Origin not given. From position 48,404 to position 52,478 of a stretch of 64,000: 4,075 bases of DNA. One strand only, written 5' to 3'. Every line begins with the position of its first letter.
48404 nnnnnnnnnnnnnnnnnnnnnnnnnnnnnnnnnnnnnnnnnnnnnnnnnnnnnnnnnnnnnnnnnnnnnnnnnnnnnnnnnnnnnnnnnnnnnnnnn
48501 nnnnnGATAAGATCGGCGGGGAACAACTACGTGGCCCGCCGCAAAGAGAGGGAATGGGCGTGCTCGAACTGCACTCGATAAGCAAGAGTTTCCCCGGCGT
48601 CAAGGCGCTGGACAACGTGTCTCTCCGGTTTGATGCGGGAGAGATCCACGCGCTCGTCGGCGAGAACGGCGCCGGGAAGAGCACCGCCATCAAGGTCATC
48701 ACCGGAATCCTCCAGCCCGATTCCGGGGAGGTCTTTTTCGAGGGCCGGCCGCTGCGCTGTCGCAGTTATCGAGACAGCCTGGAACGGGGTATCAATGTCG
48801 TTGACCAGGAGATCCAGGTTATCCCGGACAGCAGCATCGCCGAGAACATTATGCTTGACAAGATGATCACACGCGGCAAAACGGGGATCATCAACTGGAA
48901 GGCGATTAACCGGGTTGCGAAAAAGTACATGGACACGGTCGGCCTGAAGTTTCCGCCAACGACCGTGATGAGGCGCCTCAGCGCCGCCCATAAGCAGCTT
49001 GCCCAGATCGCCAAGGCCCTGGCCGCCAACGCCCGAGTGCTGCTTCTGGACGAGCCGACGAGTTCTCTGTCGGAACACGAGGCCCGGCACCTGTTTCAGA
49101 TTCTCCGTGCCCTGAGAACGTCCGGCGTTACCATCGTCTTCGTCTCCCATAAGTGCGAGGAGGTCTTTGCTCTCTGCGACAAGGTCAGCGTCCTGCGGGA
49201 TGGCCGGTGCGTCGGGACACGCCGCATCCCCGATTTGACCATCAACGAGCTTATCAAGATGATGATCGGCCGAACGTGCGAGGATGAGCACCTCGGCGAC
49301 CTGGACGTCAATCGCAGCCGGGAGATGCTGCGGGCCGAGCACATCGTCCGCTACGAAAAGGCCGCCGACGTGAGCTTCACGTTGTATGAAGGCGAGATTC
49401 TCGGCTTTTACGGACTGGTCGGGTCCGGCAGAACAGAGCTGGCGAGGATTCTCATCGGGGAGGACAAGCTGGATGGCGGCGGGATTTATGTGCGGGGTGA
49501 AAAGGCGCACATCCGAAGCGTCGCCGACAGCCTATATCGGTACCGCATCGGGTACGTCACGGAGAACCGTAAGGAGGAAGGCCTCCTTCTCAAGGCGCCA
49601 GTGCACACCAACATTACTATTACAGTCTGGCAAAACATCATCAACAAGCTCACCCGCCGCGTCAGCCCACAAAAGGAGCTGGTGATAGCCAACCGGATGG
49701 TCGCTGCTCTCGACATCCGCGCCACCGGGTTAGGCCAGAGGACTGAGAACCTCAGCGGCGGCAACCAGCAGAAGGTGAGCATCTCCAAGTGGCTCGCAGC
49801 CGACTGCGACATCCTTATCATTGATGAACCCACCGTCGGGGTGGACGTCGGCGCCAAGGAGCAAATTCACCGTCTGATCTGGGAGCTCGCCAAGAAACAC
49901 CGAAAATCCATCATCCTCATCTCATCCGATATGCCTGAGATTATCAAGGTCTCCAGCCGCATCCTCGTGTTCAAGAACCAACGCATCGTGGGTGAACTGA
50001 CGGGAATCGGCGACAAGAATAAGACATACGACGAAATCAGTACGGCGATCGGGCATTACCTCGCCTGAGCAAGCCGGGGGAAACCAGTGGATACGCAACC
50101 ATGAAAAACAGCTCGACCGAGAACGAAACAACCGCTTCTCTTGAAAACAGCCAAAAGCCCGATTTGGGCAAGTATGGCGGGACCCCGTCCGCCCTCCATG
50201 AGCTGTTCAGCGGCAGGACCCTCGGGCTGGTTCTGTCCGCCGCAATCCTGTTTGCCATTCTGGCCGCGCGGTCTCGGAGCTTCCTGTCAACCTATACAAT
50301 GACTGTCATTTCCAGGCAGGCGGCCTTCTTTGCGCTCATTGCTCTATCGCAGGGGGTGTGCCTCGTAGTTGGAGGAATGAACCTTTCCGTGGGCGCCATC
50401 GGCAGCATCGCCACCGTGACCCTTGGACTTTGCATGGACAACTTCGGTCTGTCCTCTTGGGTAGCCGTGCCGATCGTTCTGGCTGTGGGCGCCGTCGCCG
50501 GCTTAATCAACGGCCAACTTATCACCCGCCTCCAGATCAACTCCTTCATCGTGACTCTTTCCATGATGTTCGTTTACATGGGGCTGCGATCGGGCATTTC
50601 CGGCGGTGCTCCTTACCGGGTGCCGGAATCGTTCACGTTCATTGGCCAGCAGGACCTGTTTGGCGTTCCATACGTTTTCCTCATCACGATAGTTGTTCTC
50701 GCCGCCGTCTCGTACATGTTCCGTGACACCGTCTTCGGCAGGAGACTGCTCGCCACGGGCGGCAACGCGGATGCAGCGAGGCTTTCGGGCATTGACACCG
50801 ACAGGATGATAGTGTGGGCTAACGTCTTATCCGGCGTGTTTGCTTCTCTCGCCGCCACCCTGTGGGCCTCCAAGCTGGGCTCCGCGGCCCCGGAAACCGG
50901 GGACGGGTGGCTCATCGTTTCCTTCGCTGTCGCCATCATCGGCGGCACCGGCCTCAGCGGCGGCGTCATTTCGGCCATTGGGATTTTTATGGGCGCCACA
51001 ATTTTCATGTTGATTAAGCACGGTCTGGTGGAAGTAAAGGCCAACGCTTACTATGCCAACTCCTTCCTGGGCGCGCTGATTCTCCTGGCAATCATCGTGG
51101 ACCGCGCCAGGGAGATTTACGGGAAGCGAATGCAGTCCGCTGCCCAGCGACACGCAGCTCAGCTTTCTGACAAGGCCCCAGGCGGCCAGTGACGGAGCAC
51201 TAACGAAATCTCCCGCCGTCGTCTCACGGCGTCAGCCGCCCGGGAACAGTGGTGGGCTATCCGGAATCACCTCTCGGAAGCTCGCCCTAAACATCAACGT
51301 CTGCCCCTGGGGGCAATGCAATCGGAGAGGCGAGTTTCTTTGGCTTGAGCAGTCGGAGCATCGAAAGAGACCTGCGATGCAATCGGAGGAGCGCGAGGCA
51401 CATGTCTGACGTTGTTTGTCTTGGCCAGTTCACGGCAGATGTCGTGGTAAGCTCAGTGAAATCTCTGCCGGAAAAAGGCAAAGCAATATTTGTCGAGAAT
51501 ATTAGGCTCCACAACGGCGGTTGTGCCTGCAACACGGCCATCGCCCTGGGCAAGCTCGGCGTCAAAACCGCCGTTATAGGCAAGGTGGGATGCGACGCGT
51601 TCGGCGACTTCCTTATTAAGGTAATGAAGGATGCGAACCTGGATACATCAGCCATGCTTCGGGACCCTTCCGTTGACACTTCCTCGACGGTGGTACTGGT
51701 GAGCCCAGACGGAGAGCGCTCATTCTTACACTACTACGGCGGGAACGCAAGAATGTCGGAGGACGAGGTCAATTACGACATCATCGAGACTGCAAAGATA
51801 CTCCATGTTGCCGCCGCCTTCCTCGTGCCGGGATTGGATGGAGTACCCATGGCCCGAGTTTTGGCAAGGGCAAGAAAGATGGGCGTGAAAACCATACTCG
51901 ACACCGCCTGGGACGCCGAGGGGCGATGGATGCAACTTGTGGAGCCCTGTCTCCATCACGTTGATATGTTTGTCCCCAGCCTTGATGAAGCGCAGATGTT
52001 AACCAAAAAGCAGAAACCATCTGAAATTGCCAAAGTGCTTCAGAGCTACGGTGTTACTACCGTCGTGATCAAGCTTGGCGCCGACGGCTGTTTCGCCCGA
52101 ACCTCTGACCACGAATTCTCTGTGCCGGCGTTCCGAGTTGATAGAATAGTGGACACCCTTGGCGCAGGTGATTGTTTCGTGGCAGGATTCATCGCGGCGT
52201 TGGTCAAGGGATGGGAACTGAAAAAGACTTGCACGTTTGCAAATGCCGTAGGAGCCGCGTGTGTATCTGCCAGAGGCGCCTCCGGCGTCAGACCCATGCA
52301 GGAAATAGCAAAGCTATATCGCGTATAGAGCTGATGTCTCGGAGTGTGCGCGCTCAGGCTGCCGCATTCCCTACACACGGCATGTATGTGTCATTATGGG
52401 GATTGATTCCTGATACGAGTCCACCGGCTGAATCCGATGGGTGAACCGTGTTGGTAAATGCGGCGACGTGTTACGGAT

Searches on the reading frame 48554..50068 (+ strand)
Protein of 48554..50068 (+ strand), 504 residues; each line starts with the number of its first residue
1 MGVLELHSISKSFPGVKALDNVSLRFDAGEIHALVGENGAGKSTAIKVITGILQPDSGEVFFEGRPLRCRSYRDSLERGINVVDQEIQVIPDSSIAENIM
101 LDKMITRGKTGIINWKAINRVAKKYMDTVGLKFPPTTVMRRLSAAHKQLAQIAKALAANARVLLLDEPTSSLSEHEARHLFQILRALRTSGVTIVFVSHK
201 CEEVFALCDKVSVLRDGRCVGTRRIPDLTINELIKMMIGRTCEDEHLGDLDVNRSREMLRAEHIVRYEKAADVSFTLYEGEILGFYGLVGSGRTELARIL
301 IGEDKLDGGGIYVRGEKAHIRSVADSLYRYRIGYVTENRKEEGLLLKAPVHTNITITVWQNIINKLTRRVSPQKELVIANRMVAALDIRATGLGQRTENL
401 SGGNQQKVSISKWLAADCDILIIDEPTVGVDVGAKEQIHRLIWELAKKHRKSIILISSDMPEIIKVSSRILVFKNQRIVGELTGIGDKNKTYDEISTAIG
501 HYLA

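Call 9: search_protein_families(library=pfam, proteins=[window:48554-50068:+], max_evalue=0.001)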
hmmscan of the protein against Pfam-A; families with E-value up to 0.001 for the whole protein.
window:48554-50068:+ (504 aa): 5 families
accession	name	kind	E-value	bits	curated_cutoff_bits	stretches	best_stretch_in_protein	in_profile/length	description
PF00005.33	ABC_tran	-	3.3e-53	180.4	25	2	19-170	1-137/137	ABC transporter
PF13304.12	AAA_21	-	3.8e-15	57.2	27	1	139-199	235-298/304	AAA domain, putative AbiEii toxin, Type IV TA system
PF13555.12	AAA_29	-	0.0002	21.5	27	1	20-57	13-50/61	P-loop containing region of AAA domain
PF09818.15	ABC_ATPase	-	0.00041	19.9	23.2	0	142-171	158-187/283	P-loop domain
PF13604.12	AAA_30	-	0.00069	19.8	27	0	30-60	19-49/191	AAA domain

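Call 15: search_protein_families(library=ncbifam, proteins=[window:48554-50068:+], max_evalue=0.00001)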
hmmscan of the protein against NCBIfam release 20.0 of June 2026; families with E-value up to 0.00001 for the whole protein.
window:48554-50068:+ (504 aa): 187 families (the best 25 are shown)
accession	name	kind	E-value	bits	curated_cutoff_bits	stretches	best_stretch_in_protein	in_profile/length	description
NF008442.0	PRK11288.1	equivalog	1.7e-139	465.4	689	1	3-483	7-482/504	L-arabinose ABC transporter ATP-binding protein AraG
NF008030.0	PRK10762.1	equivalog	1.1e-131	440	745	1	3-484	4-479/501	ribose ABC transporter ATP-binding protein RbsA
NF010069.0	PRK13549.1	equivalog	3.6e-131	438.1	699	1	3-483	5-488/513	xylose ABC transporter ATP-binding protein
NF040905.2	GguA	equivalog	1.5e-128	429.3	810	1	3-483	1-487/500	multiple monosaccharide ABC transporter ATP-binding protein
NF041861.1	YtfR_transport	equivalog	1.6e-126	422.6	850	1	3-484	1-478/492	galactofuranose ABC transporter, ATP-binding protein YtfR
NF007253.0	PRK09700.1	equivalog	1.7e-124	416.2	772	1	4-486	6-495/510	D-allose ABC transporter ATP-binding protein AlsA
NF008215.0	PRK10982.1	equivalog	1.3e-118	396.8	828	1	3-495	13-498/506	galactose/methyl galactoside ABC transporter ATP-binding protein MglA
TIGR02633.1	xylG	equivalog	4.1e-114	381.8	723.65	1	4-483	2-486/500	D-xylose ABC transporter ATP-binding protein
NF011967.0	PRK15439.1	equivalog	3.6e-104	349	586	1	3-484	11-487/510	autoinducer 2 ABC transporter ATP-binding protein LsrA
NF047930.1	ABC_ATP_B6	equivalog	1.8e-93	313.9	670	1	3-484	2-496/510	putative B6 ABC transporter ATP-binding protein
TIGR04521.1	ECF_ATPase_2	equivalog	2.3e-58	197.5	330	2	16-221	18-225/279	energy-coupling factor transporter ATPase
TIGR01188.1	drrA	subfamily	2.8e-55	187.8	312.45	2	11-259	1-237/302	daunorubicin resistance ABC transporter, ATP-binding protein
TIGR03411.1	urea_trans_UrtD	equivalog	5.4e-54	183.4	304.1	2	3-225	2-226/242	urea ABC transporter ATP-binding protein UrtD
TIGR03375.1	type_I_sec_LssB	subfamily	6.2e-54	183.4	693.1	2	2-220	464-680/696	type I secretion system permease/ATPase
TIGR04520.1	ECF_ATPase_1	equivalog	1.6e-53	181.9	315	2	8-222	5-217/269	energy-coupling factor transporter ATPase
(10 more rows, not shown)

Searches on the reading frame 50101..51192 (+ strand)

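Call 9: search_protein_families(library=pfam, proteins=[window:50101-51192:+], max_evalue=0.001)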
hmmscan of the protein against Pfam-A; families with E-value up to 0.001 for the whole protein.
window:50101-51192:+ (363 aa): 1 family
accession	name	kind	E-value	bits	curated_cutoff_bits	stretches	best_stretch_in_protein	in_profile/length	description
PF02653.21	BPD_transp_2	-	2.1e-37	129.2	26.8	1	70-330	5-268/269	Branched-chain amino acid transport system / permease component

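Call 15: search_protein_families(library=ncbifam, proteins=[window:50101-51192:+], max_evalue=0.00001)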
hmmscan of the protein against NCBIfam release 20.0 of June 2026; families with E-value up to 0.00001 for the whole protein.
window:50101-51192:+ (363 aa): 12 families
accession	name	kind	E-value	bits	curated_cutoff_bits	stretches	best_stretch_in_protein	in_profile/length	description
NF008441.0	PRK11285.1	equivalog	1.2e-46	159.3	378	1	40-339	29-328/333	L-arabinose ABC transporter permease AraH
NF007067.0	PRK09512.1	equivalog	6.4e-40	137.3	398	1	47-336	26-319/321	ribose ABC transporter permease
NF011961.0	PRK15432.1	equivalog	1.1e-39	136.7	388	1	38-337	8-306/344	autoinducer 2 ABC transporter permease LsrC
NF040906.3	GguB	equivalog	6.3e-39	134.2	450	2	188-334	223-369/375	multiple monosaccharide ABC transporter permease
NF007014.0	PRK09478.1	equivalog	9.8e-36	123.7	386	1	45-337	20-331/336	galactose/methyl galactoside ABC transporter permease MglC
NF007252.0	PRK09699.1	equivalog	1.7e-34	119.6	396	1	48-335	33-322/326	D-allose ABC transporter permease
NF008630.0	PRK11618.1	equivalog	4e-31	108.4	363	1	42-349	8-324/331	galactofuranose ABC transporter, permease protein YjfF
NF011612.1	PRK15038.1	equivalog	2.2e-28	99.4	500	1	74-350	39-320/322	autoinducer 2 ABC transporter permease LsrD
NF041862.1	YtfT_transport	equivalog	5.2e-21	75.1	535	1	47-336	39-325/339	galactofuranose ABC transporter, ATP-binding protein YtfT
TIGR03622.1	urea_t_UrtB_arc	equivalog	5.5e-10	39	374.25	1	74-296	11-241/284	urea ABC transporter, permease protein UrtB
TIGR03409.1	urea_trans_UrtB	equivalog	2.9e-07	30.5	250.3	1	99-302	40-257/291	urea ABC transporter permease subunit UrtB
NF047929.1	ABC_B6_perm_2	equivalog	3.5e-06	26.4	400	0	117-253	102-247/337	putative B6 ABC transporter permease subunit 2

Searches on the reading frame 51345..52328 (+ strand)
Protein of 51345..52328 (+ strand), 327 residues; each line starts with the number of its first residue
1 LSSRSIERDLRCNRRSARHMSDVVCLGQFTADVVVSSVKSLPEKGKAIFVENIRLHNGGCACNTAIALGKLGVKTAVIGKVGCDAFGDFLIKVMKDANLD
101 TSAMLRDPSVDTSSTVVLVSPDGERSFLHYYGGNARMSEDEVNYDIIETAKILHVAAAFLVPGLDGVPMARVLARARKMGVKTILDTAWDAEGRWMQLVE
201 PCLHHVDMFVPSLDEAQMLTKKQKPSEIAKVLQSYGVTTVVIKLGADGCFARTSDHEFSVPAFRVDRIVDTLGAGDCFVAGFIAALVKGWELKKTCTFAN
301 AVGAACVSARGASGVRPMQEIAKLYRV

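Call 9: search_protein_families(library=pfam, proteins=[window:51345-52328:+], max_evalue=0.001)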
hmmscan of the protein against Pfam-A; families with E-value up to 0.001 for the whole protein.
window:51345-52328:+ (327 aa): 3 families
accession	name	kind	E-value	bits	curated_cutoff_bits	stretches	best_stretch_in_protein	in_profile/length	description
PF00294.29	PfkB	-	2.5e-65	221.2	25.8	1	20-313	1-296/302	pfkB family carbohydrate kinase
PF08543.17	Phos_pyr_kin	-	9.9e-05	22.3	27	1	197-301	111-226/246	Phosphomethylpyrimidine kinase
PF25270.1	Khk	-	0.00083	19.1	35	0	229-307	269-347/365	Prokaryotic ketohexokinase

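Call 15: search_protein_families(library=ncbifam, proteins=[window:51345-52328:+], max_evalue=0.00001)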
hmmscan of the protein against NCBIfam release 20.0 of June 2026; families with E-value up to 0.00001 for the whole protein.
window:51345-52328:+ (327 aa): 25 families
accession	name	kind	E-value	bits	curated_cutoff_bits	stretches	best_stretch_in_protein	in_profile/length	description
TIGR04382.1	myo_inos_iolC_N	equivalog_domain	1.3e-50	172.5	300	1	22-320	3-303/309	5-dehydro-2-deoxygluconokinase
TIGR02152.1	D_ribokin_bact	equivalog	1.1e-46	159.6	299.65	1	23-319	1-293/298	ribokinase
NF008353.0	PRK11142.1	equivalog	3.1e-39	135.3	341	1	20-320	2-297/307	ribokinase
NF053626.1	RibKinHalex1628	equivalog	7e-36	124.2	330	1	20-324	1-290/293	ATP-dependent ribose-1-phosphate kinase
NF006957.1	PRK09434.1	equivalog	2.5e-33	115.9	450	1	57-319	26-299/302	fructokinase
NF049991.1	TagKinase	equivalog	2e-32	112.3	420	1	68-312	51-301/321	tagatose kinase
NF040938.1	KDG_KDGal_kin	equivalog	4.2e-29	101.6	400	1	45-319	17-296/305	bifunctional 2-dehydro-3-deoxygluconokinase/2-dehydro-3-deoxygalactonokinase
TIGR03168.1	1-PFK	subfamily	1.5e-25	89.8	216.4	1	43-314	20-289/305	hexose kinase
NF041134.1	R1P_kin_Thcocales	equivalog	2.2e-25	89.7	500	1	22-323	2-280/291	ADP-dependent ribose-1-phosphate kinase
TIGR03828.1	pfkB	equivalog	5.1e-25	88.1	292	1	43-313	20-288/305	1-phosphofructokinase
NF047869.1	myo_kin_aldol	exception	7.1e-24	84.1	600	1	20-319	6-324/586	bifunctional 5-dehydro-2-deoxygluconokinase/5-dehydro-2-deoxyphosphogluconate aldolase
NF052444.1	DhDoxglucKinKdgK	equivalog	1.9e-23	83.4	400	1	52-312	19-295/303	2-dehydro-3-deoxygluconokinase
NF007321.0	PRK09813.1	equivalog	3.3e-23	82.5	247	1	54-311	20-259/261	fructoselysine 6-kinase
NF041332.1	KDG_KDGal_kin_Halo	equivalog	2.4e-22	79.8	440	1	49-321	24-306/320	bifunctional 2-dehydro-3-deoxygluconokinase/2-dehydro-3-deoxygalactonokinase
TIGR02198.1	rfaE_dom_I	equivalog_domain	1.1e-19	70.7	345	1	21-321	8-310/315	D-glycero-beta-D-manno-heptose-7-phosphate kinase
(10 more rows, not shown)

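Call 69: search_solved_structures(query=window:51345-52328:+, max_evalue=1e-10)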
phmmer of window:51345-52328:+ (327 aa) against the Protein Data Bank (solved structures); distinct sequences matched with E-value up to 1e-10: 43.
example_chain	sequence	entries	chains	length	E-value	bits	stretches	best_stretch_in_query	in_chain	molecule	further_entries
3h49_A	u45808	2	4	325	1.2e-49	172.6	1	22-319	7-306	Ribokinase | Uncharacterized sugar kinase ydjH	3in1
3hj6_A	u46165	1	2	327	1.4e-34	123.1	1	20-325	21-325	Fructokinase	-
3ry7_A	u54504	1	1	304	5.6e-28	101.4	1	22-320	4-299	Ribokinase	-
6znx_A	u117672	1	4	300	9.9e-28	100.6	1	24-319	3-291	Ribokinase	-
8cqx_A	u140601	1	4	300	1.7e-27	99.8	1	24-319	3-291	Ribokinase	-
3ewm_A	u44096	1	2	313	9.8e-27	97.3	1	43-322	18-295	Uncharacterized sugar kinase PH1459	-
5zwy_A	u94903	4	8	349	1.6e-26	96.6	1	14-313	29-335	Ribokinase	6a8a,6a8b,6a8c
3gbu_A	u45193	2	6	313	3e-25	92.5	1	43-322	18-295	Uncharacterized sugar kinase PH1459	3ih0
1gqt_A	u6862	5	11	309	5.2e-25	91.7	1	21-320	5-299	RIBOKINASE | PROTEIN (RIBOKINASE)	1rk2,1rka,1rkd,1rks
11bl_A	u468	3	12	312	1.6e-24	90.1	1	19-318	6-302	Ribokinase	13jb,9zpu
3pl2_A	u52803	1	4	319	1.6e-22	83.5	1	50-317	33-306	Sugar kinase, ribokinase family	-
4x8f_A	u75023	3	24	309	2e-22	83.2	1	18-317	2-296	Ribokinase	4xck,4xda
1v19_A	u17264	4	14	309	2.4e-22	82.9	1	53-320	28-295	2-KETO-3-DEOXYGLUCONATE KINASE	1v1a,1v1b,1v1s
4du5_A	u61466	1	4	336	3.2e-22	82.5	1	50-317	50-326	PfkB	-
5byc_A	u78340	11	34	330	6.8e-22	81.4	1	18-318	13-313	Ribokinase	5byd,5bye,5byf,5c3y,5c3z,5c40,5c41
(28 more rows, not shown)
